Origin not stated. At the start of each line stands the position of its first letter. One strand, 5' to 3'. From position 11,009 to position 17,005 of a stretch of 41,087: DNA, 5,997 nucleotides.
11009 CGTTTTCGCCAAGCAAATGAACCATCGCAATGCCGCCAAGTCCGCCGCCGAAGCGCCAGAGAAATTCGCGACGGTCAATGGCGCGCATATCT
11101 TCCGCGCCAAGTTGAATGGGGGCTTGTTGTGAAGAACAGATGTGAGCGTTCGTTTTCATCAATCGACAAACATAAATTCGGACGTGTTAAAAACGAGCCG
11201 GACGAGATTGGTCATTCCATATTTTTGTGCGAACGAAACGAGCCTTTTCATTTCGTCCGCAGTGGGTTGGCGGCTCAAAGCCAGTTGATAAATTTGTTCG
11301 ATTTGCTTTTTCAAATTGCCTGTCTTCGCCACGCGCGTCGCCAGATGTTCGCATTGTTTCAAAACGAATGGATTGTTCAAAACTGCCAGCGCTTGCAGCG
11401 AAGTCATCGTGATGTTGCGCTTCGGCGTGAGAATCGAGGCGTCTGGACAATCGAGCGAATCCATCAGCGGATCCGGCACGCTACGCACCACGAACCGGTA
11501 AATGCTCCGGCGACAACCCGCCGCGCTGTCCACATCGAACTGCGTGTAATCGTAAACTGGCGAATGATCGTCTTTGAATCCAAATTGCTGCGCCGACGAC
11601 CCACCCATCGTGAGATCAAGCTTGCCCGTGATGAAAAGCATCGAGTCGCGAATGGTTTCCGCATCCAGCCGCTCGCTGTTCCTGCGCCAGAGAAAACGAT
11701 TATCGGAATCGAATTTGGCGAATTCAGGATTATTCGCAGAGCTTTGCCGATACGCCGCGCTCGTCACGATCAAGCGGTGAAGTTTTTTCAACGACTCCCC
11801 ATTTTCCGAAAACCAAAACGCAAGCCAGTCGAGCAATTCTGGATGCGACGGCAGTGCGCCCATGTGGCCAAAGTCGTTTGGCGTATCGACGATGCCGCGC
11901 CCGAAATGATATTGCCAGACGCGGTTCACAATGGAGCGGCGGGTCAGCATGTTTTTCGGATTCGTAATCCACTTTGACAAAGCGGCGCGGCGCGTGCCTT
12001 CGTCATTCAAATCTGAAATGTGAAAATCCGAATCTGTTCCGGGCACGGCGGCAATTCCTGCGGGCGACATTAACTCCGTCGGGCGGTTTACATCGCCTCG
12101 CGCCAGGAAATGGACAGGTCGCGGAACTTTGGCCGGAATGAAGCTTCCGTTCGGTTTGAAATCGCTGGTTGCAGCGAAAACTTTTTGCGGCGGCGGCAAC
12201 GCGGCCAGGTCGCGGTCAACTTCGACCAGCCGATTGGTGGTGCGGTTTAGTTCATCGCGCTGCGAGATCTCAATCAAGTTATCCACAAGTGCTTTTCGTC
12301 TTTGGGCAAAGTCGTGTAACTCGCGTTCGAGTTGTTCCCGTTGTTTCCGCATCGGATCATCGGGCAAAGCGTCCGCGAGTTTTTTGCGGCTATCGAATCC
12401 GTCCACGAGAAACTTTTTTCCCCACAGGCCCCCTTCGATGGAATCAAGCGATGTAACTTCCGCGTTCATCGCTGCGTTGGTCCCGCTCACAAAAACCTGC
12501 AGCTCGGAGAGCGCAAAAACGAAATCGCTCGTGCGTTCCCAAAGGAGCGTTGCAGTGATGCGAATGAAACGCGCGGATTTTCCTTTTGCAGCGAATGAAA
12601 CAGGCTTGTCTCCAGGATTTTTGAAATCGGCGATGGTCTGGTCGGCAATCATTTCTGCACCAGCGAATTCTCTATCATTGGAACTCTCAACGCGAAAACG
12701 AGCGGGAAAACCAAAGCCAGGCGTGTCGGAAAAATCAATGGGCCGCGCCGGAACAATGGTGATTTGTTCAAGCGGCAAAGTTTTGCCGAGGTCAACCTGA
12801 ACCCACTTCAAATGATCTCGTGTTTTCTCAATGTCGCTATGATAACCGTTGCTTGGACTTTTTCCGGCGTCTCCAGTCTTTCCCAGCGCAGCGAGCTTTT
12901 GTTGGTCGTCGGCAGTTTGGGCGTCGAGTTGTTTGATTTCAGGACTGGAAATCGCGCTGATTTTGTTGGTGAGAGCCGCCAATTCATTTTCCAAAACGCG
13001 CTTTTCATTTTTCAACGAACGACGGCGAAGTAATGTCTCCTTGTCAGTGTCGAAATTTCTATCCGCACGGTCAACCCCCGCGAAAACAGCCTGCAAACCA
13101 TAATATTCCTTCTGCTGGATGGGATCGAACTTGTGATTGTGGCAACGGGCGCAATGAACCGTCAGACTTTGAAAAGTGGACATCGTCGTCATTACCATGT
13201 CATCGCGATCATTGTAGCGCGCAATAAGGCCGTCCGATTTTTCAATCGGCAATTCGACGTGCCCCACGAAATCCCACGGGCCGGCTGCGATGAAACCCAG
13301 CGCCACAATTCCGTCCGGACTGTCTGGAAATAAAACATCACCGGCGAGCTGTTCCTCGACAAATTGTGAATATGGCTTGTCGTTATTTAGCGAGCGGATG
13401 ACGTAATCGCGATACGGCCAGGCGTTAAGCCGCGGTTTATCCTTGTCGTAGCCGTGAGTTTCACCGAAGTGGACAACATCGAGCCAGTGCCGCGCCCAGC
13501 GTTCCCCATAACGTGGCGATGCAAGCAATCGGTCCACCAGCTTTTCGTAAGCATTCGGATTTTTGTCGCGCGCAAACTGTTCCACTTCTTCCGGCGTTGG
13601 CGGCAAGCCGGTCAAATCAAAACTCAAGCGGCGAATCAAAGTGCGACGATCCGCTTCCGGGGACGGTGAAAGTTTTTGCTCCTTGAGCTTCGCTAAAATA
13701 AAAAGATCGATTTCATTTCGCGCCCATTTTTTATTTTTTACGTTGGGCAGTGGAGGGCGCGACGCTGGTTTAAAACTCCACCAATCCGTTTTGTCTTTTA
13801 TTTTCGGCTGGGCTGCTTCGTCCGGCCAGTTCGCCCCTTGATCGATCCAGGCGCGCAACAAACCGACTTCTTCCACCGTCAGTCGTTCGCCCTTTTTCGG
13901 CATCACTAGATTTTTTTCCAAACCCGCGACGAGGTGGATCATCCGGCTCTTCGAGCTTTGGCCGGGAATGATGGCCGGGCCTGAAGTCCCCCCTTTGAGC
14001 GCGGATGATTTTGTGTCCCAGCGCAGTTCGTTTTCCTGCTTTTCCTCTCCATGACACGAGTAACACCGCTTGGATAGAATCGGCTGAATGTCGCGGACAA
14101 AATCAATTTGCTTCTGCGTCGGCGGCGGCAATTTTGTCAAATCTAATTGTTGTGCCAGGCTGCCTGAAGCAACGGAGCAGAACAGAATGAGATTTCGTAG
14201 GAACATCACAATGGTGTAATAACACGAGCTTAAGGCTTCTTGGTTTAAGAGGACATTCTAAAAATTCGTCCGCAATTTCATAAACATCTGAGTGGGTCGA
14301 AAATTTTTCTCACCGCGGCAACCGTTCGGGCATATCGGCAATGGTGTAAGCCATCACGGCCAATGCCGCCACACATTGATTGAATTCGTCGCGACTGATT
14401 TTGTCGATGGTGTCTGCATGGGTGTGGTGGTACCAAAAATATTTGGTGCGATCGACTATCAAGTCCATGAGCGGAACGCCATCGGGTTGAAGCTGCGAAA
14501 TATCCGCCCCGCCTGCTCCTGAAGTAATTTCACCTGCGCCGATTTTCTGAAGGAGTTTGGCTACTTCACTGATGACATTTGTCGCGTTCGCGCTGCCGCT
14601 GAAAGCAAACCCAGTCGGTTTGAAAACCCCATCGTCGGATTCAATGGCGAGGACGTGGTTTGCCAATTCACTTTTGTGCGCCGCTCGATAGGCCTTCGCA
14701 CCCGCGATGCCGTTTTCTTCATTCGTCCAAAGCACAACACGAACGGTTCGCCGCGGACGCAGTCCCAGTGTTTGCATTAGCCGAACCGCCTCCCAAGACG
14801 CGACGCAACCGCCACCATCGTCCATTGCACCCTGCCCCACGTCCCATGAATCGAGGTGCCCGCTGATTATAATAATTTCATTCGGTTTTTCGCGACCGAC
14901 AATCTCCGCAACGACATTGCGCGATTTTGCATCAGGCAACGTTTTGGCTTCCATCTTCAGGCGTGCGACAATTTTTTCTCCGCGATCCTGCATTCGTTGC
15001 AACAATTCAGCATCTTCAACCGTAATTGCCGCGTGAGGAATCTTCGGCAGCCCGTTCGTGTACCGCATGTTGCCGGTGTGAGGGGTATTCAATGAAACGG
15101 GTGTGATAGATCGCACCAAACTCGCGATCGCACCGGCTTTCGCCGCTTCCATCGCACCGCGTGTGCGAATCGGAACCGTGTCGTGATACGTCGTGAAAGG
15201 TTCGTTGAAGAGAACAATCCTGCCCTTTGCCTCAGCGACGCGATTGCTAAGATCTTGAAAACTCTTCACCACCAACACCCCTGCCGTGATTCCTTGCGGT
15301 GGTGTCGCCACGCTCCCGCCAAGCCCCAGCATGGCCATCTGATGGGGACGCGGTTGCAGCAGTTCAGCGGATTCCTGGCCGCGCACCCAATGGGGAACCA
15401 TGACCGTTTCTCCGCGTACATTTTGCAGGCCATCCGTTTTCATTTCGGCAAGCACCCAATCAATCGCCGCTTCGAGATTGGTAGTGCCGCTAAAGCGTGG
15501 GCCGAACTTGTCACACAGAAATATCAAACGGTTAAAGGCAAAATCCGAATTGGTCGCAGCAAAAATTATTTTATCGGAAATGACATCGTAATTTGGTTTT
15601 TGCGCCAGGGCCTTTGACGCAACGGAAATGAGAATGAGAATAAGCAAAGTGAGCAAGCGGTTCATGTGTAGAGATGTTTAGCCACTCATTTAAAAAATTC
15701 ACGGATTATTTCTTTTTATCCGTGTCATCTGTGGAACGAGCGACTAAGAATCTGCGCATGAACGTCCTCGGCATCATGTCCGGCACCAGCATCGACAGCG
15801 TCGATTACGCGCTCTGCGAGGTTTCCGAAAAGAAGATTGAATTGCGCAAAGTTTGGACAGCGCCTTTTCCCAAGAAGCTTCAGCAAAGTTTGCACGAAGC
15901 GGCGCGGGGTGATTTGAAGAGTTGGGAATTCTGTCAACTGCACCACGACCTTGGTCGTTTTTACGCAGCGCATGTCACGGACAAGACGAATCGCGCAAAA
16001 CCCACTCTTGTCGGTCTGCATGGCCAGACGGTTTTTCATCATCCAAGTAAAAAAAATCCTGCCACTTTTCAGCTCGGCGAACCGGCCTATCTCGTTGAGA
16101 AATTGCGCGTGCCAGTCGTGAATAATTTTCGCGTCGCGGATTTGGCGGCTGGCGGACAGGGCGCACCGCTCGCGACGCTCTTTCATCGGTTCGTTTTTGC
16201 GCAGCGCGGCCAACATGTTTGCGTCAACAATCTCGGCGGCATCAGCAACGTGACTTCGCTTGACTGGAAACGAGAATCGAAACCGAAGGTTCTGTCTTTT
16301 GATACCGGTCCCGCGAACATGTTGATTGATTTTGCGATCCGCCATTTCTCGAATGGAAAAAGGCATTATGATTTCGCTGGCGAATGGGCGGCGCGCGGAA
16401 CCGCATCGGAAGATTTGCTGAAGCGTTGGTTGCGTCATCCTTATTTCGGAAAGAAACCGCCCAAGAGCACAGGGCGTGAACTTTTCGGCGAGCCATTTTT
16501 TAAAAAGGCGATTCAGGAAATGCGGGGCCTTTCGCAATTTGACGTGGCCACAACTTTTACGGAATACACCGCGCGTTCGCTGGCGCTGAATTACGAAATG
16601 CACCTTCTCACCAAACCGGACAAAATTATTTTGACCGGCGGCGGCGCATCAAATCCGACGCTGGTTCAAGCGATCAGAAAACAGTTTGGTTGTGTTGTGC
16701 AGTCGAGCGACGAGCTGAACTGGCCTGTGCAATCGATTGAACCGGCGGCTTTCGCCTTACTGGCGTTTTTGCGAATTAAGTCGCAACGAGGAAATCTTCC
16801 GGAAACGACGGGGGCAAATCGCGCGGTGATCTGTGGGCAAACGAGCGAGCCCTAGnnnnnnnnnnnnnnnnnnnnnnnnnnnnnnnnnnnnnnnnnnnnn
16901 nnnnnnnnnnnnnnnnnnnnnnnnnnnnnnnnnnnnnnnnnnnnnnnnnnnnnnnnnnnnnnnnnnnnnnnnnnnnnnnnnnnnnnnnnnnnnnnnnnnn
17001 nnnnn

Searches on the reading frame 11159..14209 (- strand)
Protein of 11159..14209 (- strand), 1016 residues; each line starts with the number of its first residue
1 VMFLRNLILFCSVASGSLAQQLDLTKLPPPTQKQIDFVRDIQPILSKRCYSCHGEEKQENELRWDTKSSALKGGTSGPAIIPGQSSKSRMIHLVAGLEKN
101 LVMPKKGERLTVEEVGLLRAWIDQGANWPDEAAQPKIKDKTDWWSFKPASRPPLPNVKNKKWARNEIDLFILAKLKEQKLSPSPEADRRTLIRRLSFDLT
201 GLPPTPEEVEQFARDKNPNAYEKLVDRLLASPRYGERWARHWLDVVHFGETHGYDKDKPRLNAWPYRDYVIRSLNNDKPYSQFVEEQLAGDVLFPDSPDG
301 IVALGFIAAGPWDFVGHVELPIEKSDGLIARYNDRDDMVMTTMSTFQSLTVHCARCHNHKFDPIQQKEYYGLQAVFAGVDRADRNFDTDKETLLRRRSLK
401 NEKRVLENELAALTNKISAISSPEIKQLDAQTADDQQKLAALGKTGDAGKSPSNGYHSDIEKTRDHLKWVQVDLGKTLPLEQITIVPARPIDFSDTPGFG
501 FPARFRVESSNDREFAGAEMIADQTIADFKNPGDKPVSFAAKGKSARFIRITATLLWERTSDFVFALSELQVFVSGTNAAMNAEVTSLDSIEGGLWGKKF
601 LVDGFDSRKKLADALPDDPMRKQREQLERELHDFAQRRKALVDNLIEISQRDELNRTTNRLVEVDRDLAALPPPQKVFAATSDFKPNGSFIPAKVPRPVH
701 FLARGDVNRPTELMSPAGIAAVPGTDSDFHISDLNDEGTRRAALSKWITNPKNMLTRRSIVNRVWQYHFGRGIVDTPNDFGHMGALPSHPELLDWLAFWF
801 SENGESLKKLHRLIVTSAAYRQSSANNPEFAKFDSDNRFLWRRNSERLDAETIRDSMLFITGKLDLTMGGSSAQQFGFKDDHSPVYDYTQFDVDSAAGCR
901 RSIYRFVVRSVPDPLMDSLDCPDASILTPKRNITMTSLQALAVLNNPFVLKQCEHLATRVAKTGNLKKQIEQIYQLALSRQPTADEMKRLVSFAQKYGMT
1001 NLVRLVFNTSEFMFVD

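Call 18: search_protein_families(library=pfam, proteins=[window:11159-14209:-], max_evalue=0.0001)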
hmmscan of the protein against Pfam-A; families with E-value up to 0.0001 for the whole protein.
window:11159-14209:- (1016 aa): 4 families
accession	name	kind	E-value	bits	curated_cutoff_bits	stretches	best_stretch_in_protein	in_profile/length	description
PF07587.16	PSD1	-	5.8e-88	294.9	28.5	1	740-993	1-243/244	Protein of unknown function (DUF1553)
PF07583.16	PSCyt2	-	3.4e-84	282.4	29.8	1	166-380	1-208/209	Protein of unknown function (DUF1549)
PF07635.16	PSCyt1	-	2.9e-14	53.8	22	1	49-107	1-59/59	Planctomycete cytochrome C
PF00754.31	F5_F8_type_C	-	2.3e-06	28.2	28.2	1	453-557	23-115/127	F5/8 type C domain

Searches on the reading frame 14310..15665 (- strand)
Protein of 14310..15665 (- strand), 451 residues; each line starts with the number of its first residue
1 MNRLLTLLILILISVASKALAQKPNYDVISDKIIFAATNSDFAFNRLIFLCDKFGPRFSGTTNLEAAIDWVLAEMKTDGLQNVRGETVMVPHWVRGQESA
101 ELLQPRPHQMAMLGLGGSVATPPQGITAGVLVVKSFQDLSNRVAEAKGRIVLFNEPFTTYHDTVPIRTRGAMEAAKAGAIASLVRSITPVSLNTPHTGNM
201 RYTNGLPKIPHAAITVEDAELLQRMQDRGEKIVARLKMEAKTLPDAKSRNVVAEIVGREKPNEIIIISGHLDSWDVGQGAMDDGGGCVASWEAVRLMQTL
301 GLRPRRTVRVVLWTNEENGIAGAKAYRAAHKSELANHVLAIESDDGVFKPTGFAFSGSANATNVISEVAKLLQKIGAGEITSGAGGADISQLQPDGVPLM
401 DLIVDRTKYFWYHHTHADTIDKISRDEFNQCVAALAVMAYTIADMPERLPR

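Call 18: search_protein_families(library=pfam, proteins=[window:14310-15665:-], max_evalue=0.0001)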
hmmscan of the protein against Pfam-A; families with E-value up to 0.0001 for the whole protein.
window:14310-15665:- (451 aa): 2 families
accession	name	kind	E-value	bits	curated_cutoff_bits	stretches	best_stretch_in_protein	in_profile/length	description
PF04389.22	Peptidase_M28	-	3.1e-32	112.3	21.3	1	250-436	1-190/193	Peptidase family M28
PF01546.33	Peptidase_M20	-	2.2e-08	34.7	24.6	1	277-436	30-201/206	Peptidase family M20/M25/M40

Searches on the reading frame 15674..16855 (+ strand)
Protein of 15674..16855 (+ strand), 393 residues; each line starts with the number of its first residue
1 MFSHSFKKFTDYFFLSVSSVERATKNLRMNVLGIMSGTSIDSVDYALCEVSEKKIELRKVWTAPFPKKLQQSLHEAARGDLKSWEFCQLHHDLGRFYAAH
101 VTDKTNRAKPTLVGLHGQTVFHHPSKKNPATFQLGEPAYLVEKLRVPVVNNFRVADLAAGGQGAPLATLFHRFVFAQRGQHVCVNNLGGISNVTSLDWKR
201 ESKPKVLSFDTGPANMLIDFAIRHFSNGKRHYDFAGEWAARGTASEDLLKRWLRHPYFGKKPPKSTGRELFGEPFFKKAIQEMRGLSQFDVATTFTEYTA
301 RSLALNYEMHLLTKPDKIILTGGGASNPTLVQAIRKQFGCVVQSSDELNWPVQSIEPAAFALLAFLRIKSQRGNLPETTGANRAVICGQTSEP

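Call 18: search_protein_families(library=pfam, proteins=[window:15674-16855:+], max_evalue=0.0001)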
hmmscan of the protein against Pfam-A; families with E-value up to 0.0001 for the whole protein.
window:15674-16855:+ (393 aa): 1 family
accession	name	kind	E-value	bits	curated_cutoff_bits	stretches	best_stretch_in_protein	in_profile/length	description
PF03702.20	AnmK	-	3.1e-92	309.9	24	1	30-389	2-363/367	Anhydro-N-acetylmuramic acid kinase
